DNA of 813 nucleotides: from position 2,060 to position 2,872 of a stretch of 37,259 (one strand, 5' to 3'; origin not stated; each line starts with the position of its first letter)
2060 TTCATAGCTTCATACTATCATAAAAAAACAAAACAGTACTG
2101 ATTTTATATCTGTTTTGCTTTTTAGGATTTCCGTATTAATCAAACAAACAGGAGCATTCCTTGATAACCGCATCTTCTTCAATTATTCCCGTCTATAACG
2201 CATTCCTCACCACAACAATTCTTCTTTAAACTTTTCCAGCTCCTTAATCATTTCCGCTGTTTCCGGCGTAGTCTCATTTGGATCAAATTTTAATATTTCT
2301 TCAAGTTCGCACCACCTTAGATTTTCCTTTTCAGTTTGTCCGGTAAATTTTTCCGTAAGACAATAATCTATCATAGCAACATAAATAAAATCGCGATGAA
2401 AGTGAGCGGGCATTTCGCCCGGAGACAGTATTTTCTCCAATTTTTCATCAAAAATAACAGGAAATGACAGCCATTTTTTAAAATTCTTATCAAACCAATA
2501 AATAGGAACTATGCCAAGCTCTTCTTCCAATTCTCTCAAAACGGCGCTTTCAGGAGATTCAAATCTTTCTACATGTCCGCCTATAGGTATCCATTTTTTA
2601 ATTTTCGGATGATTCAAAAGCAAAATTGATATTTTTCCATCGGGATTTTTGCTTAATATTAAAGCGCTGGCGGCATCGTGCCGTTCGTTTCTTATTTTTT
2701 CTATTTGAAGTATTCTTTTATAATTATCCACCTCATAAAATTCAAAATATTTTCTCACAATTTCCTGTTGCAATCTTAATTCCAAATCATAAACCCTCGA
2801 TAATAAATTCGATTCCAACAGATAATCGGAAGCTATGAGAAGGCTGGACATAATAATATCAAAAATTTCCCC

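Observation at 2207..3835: Fusion of a catalytically divergent SAH-hydrolase-like domain with a NUDIX hydrolase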

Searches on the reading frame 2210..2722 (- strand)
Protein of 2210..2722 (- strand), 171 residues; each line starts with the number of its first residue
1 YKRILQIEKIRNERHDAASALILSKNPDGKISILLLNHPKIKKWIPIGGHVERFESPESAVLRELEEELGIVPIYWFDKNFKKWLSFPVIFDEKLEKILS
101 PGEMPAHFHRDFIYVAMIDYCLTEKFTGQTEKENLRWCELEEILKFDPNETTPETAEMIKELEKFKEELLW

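Call 32: find_homologous_proteins(query=window:2210-2722:-, max_evalue=0.001)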
Query window:2210-2722:- (171 aa): 9 proteins with E <= 0.001 among 336 candidates.
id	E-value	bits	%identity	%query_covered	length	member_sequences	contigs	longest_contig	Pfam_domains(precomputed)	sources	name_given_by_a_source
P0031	8.1e-70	252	69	96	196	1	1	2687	PF00293.35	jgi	jgi:8-oxo-dGTP pyrophosphatase MutT (NUDIX family)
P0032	2.5e-65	238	100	63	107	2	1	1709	-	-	-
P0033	1.9e-64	235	64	99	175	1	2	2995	PF00293.35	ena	-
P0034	1.4e-57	212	62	92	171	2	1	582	PF00293.35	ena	-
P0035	1.0e-55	206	57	99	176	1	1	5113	PF00293.35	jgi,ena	-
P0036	5.5e-55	204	59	96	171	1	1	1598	PF00293.35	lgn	-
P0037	1.9e-51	192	52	99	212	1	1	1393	PF00293.35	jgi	-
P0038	5.1e-44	168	64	74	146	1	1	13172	PF00293.35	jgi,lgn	jgi:8-oxo-dGTP pyrophosphatase MutT (NUDIX family)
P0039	1.3e-38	151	62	70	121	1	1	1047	PF00293.35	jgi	jgi:8-oxo-dGTP pyrophosphatase MutT (NUDIX family)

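Call 34: find_encoding_contigs(protein=P0038, flank=6000, max_places=2)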
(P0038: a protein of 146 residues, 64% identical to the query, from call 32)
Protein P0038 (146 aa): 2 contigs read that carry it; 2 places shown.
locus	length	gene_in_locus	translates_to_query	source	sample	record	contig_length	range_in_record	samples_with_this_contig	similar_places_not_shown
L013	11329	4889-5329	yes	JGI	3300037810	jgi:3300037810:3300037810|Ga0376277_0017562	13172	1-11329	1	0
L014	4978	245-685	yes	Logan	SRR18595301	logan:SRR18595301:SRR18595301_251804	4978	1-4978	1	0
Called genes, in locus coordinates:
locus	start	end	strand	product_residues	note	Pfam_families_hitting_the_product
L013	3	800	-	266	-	?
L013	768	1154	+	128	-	-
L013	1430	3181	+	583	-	PF02366:PMT (weak), PF13231:PMT_2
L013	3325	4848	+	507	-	-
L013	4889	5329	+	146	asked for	PF00293:NUDIX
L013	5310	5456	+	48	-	-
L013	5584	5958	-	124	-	-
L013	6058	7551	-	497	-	PF01943:Polysacc_synt, PF13440:Polysacc_synt_3, PF01554:MatE (weak), PF03023:MurJ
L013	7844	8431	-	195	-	PF02223:Thymidylate_kin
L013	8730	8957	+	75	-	PF07866:DUF1653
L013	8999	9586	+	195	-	PF01558:POR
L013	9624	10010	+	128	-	PF13366:PDDEXK_3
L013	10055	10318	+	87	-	PF00037:Fer4 (weak), PF12797:Fer4_2 (weak), PF12837:Fer4_6 (weak), PF13237:Fer4_10, PF14697:Fer4_21, PF12838:Fer4_7, PF13187:Fer4_9, PF00037:Fer4, +7 more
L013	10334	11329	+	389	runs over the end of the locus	PF01855:POR_N, PF17147:PFOR_II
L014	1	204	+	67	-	?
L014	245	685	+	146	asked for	PF00293:NUDIX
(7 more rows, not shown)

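Call 35: find_encoding_contigs(protein=P0035, flank=6000, max_places=2)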
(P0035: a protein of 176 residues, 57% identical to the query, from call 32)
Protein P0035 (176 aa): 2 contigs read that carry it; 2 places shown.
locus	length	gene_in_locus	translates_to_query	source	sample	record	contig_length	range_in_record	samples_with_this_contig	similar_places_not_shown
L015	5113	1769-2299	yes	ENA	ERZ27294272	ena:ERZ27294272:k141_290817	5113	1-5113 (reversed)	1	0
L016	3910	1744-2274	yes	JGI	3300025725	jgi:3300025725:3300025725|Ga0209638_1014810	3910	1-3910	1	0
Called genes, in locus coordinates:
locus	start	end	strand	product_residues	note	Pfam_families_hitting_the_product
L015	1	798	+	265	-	?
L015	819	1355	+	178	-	-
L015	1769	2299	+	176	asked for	PF00293:NUDIX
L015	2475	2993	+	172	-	-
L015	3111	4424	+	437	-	PF01071:GARS_A, PF02843:GARS_C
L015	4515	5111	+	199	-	?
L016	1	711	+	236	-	?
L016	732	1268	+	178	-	-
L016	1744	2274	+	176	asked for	PF00293:NUDIX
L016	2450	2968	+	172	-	-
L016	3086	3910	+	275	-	?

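Call 37: search_protein_families(library=pfam, proteins=[L013:3325-4848:+, L015:819-1355:+, L015:2475-2993:+], max_evalue=0.1)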
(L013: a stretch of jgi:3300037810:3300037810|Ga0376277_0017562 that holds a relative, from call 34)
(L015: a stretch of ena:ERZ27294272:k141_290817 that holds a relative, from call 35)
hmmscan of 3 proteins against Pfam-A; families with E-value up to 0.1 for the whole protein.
L013:3325-4848:+ (507 aa): 0 families

L015:819-1355:+ (178 aa): 1 family
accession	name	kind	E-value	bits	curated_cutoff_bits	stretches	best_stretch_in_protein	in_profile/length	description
PF06746.16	DUF1216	-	0.097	13.1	21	0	85-152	14-81/134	Protein of unknown function (DUF1216)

L015:2475-2993:+ (172 aa): 0 families

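Call 66: search_solved_structures(query=A4, max_evalue=0.001, show_alignments=3)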
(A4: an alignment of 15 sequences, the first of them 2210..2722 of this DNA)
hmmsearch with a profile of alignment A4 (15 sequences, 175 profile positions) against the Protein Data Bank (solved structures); distinct sequences matched with E-value up to 0.001: 88 (the best 60 are shown).
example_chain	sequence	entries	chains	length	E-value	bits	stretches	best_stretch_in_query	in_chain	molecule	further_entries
3fcm_A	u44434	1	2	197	6.7e-32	113.7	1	4-170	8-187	Hydrolase, NUDIX family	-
3f6a_A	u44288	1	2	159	9.6e-26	93.7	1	28-171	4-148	Hydrolase, NUDIX family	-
1jrk_A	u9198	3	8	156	3.4e-24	88.6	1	32-169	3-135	Nudix homolog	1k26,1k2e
2jvb_A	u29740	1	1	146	3.4e-10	43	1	34-101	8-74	mRNA-decapping enzyme subunit 2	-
4k6e_A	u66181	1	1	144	3.5e-10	43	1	34-101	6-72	mRNA-decapping enzyme subunit 2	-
4kg4_A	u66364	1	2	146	7e-10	42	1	34-99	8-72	mRNA-decapping enzyme subunit 2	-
3dku_A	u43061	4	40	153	1e-09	41.5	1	28-111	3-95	Putative phosphohydrolase | Phosphatase nudJ | Putative Nudix hydrolase ymfB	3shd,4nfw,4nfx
4kg3_A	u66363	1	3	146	2.7e-09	40.1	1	34-101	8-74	mRNA-decapping enzyme subunit 2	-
2pqv_A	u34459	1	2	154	4.1e-09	39.5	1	31-155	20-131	MutT/nudix family protein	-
5x1x_A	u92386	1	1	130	4.6e-09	39.3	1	32-84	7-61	Mutator mutT protein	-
3id9_A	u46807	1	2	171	7.8e-09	38.6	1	31-92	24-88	MutT/NUDIX family protein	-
3h95_A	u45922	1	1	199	1.6e-08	37.6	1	29-93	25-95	Nucleoside diphosphate-linked moiety X motif 6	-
6y3z_A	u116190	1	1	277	1.7e-08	37.5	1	34-100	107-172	m7GpppN-mRNA hydrolase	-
2b06_A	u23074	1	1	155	2.2e-08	37.2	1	51-84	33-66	MutT/nudix family protein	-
3q1p_A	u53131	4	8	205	5.6e-08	35.8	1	22-168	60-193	Phosphohydrolase (MutT/nudix family protein)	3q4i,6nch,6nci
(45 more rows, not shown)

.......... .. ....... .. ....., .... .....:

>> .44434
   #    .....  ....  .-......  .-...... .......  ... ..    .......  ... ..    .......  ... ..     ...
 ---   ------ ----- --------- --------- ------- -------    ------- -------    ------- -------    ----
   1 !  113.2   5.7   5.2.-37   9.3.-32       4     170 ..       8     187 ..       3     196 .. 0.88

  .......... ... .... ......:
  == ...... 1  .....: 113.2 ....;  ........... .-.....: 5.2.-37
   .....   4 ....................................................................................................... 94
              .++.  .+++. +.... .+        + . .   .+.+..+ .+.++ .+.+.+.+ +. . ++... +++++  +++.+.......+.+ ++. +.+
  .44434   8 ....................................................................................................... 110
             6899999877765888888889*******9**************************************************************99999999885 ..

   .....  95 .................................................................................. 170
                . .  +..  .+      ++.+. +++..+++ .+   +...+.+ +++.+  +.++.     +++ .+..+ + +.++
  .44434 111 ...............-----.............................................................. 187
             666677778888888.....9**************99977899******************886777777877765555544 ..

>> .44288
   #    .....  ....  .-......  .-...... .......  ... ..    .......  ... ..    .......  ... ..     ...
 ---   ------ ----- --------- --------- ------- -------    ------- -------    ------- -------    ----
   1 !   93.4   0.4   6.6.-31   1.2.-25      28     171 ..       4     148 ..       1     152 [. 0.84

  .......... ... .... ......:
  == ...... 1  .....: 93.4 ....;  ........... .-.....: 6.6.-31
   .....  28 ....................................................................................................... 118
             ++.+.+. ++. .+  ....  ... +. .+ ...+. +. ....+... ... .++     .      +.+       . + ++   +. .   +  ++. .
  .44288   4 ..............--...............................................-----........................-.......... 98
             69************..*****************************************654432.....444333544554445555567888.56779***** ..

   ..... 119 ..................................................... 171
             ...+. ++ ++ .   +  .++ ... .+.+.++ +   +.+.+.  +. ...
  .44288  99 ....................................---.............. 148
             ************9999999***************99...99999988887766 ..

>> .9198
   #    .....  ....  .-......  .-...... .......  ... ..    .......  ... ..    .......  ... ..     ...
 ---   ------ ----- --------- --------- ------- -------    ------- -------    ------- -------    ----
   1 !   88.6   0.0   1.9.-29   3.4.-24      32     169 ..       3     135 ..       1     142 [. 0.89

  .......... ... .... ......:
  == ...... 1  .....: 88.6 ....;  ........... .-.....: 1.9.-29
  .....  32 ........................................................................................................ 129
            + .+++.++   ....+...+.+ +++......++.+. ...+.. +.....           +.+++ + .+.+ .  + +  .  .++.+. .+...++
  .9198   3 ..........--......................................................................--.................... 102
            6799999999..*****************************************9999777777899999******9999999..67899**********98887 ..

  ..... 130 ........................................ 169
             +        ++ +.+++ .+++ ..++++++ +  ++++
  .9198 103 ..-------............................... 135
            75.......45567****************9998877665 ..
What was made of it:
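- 2210..2677 (-): NUDIX domain, residues 387-542. The clade profile hits PDB 3fcm, 3f6a and 1jrk (call 66).
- Closest known: NUDIX clade of PDB 3FCM, 3F6A. Same: They share GGHxE and HxHxD in addition to the Nudix box (call 66).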
